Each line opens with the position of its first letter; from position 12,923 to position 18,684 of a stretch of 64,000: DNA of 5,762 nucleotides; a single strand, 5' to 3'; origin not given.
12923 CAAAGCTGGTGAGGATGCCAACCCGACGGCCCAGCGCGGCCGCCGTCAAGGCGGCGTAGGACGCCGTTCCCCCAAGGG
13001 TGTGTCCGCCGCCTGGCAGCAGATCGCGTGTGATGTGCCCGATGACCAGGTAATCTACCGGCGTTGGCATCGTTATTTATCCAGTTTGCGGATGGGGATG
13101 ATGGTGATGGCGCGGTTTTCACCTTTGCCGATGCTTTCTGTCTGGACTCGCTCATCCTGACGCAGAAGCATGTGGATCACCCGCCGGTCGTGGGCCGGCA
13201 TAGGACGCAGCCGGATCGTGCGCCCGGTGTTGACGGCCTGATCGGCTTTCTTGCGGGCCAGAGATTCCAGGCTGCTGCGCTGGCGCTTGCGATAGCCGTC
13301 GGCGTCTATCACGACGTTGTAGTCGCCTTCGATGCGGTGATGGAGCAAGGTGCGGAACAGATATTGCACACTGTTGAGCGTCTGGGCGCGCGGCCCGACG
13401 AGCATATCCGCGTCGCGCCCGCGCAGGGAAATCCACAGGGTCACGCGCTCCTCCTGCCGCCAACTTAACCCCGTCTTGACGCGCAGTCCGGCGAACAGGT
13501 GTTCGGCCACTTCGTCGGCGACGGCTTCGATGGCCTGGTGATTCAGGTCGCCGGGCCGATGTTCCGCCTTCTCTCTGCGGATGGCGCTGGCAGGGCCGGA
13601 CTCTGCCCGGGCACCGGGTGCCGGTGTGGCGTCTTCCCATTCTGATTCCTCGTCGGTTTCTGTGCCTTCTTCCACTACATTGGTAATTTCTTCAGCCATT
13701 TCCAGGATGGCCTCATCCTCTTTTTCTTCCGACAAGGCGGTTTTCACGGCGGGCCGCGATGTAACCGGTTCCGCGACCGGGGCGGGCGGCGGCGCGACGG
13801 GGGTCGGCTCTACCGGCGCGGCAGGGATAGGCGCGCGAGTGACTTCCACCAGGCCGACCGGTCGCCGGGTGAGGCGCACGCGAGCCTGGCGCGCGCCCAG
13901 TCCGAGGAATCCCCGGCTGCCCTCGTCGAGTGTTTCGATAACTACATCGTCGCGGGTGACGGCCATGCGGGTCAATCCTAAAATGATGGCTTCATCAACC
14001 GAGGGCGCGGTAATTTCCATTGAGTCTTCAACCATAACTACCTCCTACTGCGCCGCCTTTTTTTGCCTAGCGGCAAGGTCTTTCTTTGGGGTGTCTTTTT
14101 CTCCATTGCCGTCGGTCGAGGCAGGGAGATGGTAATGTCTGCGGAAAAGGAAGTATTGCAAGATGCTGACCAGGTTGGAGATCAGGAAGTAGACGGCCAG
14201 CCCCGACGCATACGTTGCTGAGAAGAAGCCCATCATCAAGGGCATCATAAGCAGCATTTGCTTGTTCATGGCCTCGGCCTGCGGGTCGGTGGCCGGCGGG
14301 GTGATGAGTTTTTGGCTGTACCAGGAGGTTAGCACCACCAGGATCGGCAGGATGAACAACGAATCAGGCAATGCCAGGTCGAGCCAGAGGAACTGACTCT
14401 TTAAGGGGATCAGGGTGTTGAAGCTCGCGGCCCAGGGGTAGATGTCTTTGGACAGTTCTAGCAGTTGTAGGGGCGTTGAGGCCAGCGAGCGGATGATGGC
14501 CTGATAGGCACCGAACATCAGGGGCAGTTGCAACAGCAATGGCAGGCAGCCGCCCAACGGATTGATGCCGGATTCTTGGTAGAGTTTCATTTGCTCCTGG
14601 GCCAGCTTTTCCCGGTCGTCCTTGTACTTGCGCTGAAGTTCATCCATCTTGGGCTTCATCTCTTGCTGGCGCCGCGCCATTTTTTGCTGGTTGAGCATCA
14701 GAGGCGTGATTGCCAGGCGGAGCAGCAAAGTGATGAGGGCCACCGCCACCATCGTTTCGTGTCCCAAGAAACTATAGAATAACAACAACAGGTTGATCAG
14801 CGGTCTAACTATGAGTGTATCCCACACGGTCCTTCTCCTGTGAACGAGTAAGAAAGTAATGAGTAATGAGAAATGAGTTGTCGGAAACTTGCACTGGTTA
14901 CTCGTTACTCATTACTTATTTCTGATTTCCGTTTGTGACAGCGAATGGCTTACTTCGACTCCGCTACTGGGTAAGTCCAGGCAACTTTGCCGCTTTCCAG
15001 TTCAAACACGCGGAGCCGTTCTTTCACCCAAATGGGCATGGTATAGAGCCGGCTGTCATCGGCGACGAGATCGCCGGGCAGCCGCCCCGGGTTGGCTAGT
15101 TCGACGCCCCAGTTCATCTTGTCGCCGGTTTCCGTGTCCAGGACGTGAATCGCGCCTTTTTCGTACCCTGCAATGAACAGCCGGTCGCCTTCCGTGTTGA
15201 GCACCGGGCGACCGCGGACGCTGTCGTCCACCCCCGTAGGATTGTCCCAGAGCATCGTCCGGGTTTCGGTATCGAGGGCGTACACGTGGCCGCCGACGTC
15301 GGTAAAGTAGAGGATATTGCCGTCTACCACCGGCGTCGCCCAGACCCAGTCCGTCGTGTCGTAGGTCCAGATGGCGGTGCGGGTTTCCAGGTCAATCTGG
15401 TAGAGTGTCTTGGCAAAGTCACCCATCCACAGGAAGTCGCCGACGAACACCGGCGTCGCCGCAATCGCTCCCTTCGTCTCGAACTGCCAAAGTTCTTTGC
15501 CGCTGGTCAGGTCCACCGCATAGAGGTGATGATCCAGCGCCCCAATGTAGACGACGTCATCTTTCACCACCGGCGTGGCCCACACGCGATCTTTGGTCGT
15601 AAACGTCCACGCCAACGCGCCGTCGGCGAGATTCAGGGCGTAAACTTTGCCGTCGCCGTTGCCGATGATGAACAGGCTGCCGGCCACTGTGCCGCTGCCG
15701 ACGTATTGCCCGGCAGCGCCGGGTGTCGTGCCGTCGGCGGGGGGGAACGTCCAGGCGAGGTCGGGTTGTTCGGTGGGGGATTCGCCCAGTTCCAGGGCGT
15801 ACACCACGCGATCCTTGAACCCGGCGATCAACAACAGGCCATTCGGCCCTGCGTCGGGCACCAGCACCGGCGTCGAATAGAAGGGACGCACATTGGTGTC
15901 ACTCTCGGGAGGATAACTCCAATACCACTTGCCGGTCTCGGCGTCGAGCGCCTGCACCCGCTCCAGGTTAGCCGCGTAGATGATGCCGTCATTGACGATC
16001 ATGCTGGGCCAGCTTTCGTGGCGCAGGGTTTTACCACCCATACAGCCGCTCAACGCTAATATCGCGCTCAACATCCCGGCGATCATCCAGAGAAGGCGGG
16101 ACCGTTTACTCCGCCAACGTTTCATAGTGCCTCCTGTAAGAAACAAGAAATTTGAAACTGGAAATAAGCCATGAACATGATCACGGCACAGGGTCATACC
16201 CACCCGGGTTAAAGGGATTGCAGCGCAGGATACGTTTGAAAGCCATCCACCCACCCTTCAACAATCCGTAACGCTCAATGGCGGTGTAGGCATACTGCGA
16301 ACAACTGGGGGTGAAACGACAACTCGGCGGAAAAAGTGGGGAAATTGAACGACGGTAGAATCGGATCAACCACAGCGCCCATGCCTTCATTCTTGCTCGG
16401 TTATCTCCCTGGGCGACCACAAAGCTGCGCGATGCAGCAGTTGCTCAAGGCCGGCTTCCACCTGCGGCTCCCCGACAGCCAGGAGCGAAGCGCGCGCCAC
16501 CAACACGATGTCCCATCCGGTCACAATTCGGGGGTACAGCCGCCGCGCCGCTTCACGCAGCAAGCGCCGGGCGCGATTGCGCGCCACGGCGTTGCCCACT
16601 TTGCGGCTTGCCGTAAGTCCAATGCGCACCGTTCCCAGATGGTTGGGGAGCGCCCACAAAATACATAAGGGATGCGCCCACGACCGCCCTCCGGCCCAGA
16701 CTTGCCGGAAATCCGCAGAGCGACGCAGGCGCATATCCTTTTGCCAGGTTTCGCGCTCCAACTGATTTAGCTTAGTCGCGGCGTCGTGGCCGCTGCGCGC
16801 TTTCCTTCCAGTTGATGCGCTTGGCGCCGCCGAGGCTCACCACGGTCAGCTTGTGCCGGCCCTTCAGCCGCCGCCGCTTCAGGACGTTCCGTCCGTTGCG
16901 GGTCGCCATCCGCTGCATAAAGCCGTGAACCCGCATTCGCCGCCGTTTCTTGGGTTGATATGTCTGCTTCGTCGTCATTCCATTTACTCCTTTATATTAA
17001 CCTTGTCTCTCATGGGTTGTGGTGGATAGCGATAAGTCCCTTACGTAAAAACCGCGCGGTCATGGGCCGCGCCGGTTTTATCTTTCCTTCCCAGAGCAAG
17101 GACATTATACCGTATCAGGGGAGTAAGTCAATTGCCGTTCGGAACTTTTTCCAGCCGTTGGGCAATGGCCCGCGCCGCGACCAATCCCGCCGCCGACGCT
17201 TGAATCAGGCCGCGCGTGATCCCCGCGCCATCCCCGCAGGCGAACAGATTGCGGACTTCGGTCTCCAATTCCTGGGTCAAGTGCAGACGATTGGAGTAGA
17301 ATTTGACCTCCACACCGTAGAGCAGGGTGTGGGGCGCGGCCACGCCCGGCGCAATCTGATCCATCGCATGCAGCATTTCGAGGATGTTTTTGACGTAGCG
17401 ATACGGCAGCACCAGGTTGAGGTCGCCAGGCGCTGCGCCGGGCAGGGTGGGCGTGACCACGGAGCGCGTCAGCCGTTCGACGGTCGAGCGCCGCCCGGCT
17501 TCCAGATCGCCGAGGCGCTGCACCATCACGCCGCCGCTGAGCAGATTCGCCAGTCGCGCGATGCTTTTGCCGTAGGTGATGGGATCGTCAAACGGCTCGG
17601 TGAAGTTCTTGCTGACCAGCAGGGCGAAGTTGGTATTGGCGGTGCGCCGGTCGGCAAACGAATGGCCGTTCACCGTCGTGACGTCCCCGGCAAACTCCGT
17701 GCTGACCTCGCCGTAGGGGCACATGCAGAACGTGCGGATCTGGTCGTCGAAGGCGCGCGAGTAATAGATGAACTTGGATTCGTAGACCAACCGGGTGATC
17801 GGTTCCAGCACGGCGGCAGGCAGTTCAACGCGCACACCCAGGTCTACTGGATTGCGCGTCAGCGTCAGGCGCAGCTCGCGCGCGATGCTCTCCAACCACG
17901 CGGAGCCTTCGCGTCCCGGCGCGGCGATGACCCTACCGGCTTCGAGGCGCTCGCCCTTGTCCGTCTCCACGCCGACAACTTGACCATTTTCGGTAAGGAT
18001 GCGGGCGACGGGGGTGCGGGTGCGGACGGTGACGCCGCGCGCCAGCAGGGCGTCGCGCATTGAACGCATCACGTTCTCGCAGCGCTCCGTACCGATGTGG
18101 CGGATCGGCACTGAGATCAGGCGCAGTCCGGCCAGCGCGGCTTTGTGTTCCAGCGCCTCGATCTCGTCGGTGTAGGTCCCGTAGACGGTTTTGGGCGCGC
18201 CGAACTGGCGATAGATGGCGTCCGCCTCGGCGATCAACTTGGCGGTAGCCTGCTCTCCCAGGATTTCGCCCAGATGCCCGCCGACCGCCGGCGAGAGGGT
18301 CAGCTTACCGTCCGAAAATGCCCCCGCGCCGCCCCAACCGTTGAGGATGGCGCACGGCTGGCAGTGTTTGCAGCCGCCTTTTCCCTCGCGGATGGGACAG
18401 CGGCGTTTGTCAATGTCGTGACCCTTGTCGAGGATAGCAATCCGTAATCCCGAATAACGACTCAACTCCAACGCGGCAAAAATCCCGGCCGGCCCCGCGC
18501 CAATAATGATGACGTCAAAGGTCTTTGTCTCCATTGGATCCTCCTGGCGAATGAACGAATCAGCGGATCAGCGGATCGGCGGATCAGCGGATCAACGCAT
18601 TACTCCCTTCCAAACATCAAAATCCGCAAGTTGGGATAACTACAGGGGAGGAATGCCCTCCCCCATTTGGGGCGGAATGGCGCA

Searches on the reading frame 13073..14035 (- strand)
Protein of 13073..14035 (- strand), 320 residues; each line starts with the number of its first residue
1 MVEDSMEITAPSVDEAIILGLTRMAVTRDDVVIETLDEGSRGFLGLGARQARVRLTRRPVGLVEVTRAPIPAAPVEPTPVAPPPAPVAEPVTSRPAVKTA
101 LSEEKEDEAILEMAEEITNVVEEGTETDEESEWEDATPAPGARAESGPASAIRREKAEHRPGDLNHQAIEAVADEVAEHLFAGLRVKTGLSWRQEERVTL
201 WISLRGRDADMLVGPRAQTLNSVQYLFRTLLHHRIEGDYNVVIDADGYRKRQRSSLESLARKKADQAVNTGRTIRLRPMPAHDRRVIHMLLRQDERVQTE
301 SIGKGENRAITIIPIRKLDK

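Call 65: search_protein_families(library=pfam, proteins=[window:13073-14035:-], max_evalue=0.00001)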
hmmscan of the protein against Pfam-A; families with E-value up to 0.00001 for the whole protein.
window:13073-14035:- (320 aa): 2 families
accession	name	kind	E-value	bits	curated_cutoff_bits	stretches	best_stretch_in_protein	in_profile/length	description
PF01424.28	R3H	-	1.6e-15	57.3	26.8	1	255-314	2-60/60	R3H domain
PF14804.11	Jag_N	-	1e-14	55.1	25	1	8-56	1-49/50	Jag N-terminus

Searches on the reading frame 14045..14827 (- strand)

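Call 65: search_protein_families(library=pfam, proteins=[window:14045-14827:-], max_evalue=0.00001)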
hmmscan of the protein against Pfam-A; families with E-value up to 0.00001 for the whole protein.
window:14045-14827:- (260 aa): 1 family
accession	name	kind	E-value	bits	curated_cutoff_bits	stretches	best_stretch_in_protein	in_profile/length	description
PF02096.25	60KD_IMP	-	4.9e-47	160.4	35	1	26-229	2-162/163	60Kd inner membrane protein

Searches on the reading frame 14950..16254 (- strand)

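Call 65: search_protein_families(library=pfam, proteins=[window:14950-16254:-], max_evalue=0.00001)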
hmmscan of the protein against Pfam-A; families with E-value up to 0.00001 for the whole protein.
window:14950-16254:- (434 aa): 3 families
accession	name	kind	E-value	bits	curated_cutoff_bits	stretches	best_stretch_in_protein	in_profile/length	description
PF13570.13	Beta-prop_ACSF4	-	2.3e-36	126.3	133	2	192-270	61-141/329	Beta-alanine-activating enzyme, beta-propeller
PF13360.13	PQQ_2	-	1e-30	107.6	27.6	2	243-378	4-139/233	Outer membrane protein assembly factor BamB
PF01011.28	PQQ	-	2e-16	60.2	26.7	0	225-262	50-87/595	Glucose/ethanol/alcohol dehydrogenase, beta-propeller domain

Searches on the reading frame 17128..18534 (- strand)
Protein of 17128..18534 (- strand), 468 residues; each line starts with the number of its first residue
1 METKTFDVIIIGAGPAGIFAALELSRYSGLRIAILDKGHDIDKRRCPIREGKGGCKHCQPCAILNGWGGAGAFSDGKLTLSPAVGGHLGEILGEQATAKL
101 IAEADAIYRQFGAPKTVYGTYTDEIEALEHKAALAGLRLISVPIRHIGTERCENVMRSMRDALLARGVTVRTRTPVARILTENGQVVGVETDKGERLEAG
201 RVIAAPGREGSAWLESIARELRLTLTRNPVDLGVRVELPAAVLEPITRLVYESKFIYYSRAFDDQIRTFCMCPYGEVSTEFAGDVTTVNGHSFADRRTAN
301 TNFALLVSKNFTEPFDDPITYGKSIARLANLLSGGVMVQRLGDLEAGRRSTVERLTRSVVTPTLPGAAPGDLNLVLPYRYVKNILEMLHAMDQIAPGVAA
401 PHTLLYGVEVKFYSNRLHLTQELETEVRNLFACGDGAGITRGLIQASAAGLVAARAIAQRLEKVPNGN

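Call 65: search_protein_families(library=pfam, proteins=[window:17128-18534:-], max_evalue=0.00001)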
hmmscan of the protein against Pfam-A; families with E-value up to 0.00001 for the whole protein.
window:17128-18534:- (468 aa): 8 families
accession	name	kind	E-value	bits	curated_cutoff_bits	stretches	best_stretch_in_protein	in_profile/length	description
PF07992.20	Pyr_redox_2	-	2.1e-15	57.4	26.1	1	6-48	1-42/291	Pyridine nucleotide-disulphide oxidoreductase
PF01266.30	DAO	-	5.9e-15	56.1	27.9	1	148-227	144-218/353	FAD dependent oxidoreductase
PF21688.3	FAD-depend_C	-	1.6e-12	48.5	27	1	263-410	43-195/197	FAD-dependent protein, C-terminal domain-like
PF03486.20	HI0933_like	-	2.2e-11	44.1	50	0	7-55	2-47/244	HI0933-like protein Rossmann domain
PF01134.28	GIDA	-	6e-11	42.5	22.1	0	406-463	331-389/391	Glucose inhibited division protein A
PF00890.30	FAD_binding_2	-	1.4e-10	41.4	20.4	0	7-39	1-32/414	FAD binding domain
PF13738.12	Pyr_redox_3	-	9.2e-07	28.8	30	0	9-39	1-31/305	Pyridine nucleotide-disulphide oxidoreductase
PF01494.25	FAD_binding_3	-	4.2e-06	26.7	22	0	6-210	2-161/349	FAD binding domain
